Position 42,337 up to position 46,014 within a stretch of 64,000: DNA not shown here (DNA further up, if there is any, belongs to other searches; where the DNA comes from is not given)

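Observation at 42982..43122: Seven-cysteine ~40-residue insertion in the FAD domain, at the position of the [4Fe-4S] loop of 4-hydroxybenzoyl-CoA reductase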

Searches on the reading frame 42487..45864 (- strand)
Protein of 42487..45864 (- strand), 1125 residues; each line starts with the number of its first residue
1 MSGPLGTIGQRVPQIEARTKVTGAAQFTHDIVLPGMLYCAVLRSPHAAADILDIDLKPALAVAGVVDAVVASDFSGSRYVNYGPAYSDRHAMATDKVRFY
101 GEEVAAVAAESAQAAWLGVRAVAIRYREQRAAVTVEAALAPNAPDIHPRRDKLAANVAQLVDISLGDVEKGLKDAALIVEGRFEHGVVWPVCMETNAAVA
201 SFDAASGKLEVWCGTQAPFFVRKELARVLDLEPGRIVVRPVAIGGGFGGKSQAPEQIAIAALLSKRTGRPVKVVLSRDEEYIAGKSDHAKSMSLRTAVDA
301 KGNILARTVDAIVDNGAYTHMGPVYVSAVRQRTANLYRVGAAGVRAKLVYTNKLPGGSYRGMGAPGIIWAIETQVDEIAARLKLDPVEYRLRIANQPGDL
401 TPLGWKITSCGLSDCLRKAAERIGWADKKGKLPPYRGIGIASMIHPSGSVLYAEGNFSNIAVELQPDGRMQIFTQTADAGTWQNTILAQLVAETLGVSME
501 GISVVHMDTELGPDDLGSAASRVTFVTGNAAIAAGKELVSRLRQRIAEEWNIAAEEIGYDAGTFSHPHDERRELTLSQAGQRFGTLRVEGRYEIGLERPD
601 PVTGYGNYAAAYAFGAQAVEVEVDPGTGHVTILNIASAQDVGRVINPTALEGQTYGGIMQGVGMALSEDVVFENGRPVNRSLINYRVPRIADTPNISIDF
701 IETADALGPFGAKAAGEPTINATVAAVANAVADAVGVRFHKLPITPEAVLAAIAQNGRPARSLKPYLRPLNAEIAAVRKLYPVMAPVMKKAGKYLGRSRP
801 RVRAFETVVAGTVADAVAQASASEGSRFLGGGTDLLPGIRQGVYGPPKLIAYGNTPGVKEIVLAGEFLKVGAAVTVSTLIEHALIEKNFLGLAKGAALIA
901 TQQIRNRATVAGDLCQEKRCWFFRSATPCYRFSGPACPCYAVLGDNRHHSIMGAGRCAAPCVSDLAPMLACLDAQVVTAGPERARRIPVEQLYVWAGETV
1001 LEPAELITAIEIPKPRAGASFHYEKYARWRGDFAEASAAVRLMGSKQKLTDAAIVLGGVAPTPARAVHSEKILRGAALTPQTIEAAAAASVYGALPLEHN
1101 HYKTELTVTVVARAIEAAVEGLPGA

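Call 6: search_protein_families(library=pfam, proteins=[window:42487-45864:-], max_evalue=0.001)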
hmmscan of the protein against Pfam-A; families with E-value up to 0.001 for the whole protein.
window:42487-45864:- (1125 aa): 5 families
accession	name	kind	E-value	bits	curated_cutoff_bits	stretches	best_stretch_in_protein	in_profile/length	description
PF02738.23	MoCoBD_1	-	1.1e-68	231.5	27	1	154-392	6-242/244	Molybdopterin cofactor-binding domain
PF20256.3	MoCoBD_2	-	1e-67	229.1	27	1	421-694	4-283/283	Molybdopterin cofactor-binding domain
PF00941.27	FAD_binding_5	-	3.4e-34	118.5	27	1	804-1015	2-170/170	FAD binding domain in molybdopterin dehydrogenase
PF01315.27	Ald_Xan_dh_C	-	1.6e-22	80.3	31.3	1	22-129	1-109/110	Aldehyde oxidase and xanthine dehydrogenase, a/b hammerhead domain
PF03450.22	CO_deh_flav_C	-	2.6e-14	53.6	25.5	1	1022-1117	2-101/102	CO dehydrogenase flavoprotein C-terminal domain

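Call 7: search_protein_families(library=ncbifam, proteins=[window:42487-45864:-], max_evalue=0.001)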
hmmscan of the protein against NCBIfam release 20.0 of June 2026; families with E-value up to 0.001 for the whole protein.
window:42487-45864:- (1125 aa): 20 families
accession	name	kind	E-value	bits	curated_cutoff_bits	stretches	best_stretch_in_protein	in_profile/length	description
TIGR03194.1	4hydrxCoA_A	equivalog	8.1e-163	543.6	994.55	1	12-752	1-745/746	4-hydroxybenzoyl-CoA reductase subunit alpha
NF043082.1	XdhA_XDHase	equivalog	8.2e-146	487.1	780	1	8-757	1-756/758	xanthine dehydrogenase subunit XdhA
NF007426.0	PRK09970.1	equivalog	1.5e-138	463.1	916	1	7-757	5-759/761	xanthine dehydrogenase molybdenum-binding subunit XdhA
NF041018.1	glyceraldDH_alpha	equivalog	5.8e-114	382.1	790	1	7-749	2-740/741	glyceraldehyde dehydrogenase subunit alpha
TIGR03196.1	pucD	equivalog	6.3e-114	382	783.65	1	9-750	4-755/763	xanthine dehydrogenase subunit D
TIGR03311.1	Se_dep_XDH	equivalog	5.4e-94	315.9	830.45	2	6-550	160-686/848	selenium-dependent xanthine dehydrogenase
NF040766.1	CODH_aero_grp5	exception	7.5e-91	305.5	950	2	7-576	4-587/785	aerobic carbon-monoxide dehydrogenase large subunit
NF045668.1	pterin_aldehy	equivalog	3.2e-89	300.2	1100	1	8-753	175-904/905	molybdopterin-dependent aldehyde oxidoreductase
NF041671.1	peri_hyde_PaoC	equivalog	4.8e-83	279.8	1180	1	7-755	17-733/735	aldehyde oxidoreductase molybdenum-binding subunit PaoC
TIGR02416.1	CO_dehy_Mo_lg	equivalog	1.6e-81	274.6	991.15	1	21-747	6-765/770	aerobic carbon-monoxide dehydrogenase large subunit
TIGR02965.1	xanthine_xdhB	equivalog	3.4e-78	263.6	849.5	1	16-754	9-755/758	xanthine dehydrogenase molybdopterin binding subunit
TIGR03313.1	Se_sel_red_Mo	hypoth_equivalog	2.5e-76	257.1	1101.9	2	155-753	351-949/951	molybdopterin-dependent oxidoreductase Mo/Fe-S-binding subunit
TIGR02969.1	mam_aldehyde_ox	subfamily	5.4e-47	160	1912.3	1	7-735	575-1279/1330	aldehyde oxidase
TIGR03195.1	4hydrxCoA_B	equivalog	3.6e-45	154.5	404.55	1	803-1083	3-280/321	4-hydroxybenzoyl-CoA reductase subunit beta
NF043083.1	XdhB_XDHase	equivalog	7e-36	123.8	310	2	947-1120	106-285/289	xanthine dehydrogenase subunit XdhB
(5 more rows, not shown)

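Call 12: find_encoding_contigs(protein=window:42487-45864:-, flank=10000, max_places=4)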
Protein window:42487-45864:- (1125 aa): 1 contig read that carries it; 1 place shown.
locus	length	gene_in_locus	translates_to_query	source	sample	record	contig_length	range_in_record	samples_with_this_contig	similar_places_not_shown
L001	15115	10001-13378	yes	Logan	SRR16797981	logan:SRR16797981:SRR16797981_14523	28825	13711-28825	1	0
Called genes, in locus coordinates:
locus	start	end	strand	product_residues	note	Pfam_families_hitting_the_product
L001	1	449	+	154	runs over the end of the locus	PF14588:YjgF_endoribonc, PF01042:Ribonuc_L-PSP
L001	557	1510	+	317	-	PF03401:TctC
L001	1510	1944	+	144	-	PF07331:TctB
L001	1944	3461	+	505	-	PF01970:TctA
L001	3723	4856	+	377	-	PF06032:S-Me-THD_N, PF20906:S-Me-THD_C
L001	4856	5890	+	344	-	PF00296:Bac_luciferase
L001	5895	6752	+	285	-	PF00941:FAD_binding_5, PF03450:CO_deh_flav_C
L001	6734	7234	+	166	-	PF00111:Fer2, PF13085:Fer2_3 (weak), PF01799:Fer2_2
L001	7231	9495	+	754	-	PF01315:Ald_Xan_dh_C, PF02738:MoCoBD_1, PF20256:MoCoBD_2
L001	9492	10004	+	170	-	PF00111:Fer2 (weak), PF01799:Fer2_2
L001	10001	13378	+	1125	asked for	PF01315:Ald_Xan_dh_C, PF02738:MoCoBD_1, PF20256:MoCoBD_2, PF00941:FAD_binding_5, PF03450:CO_deh_flav_C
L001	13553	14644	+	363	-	PF09084:NMT1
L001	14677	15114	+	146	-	?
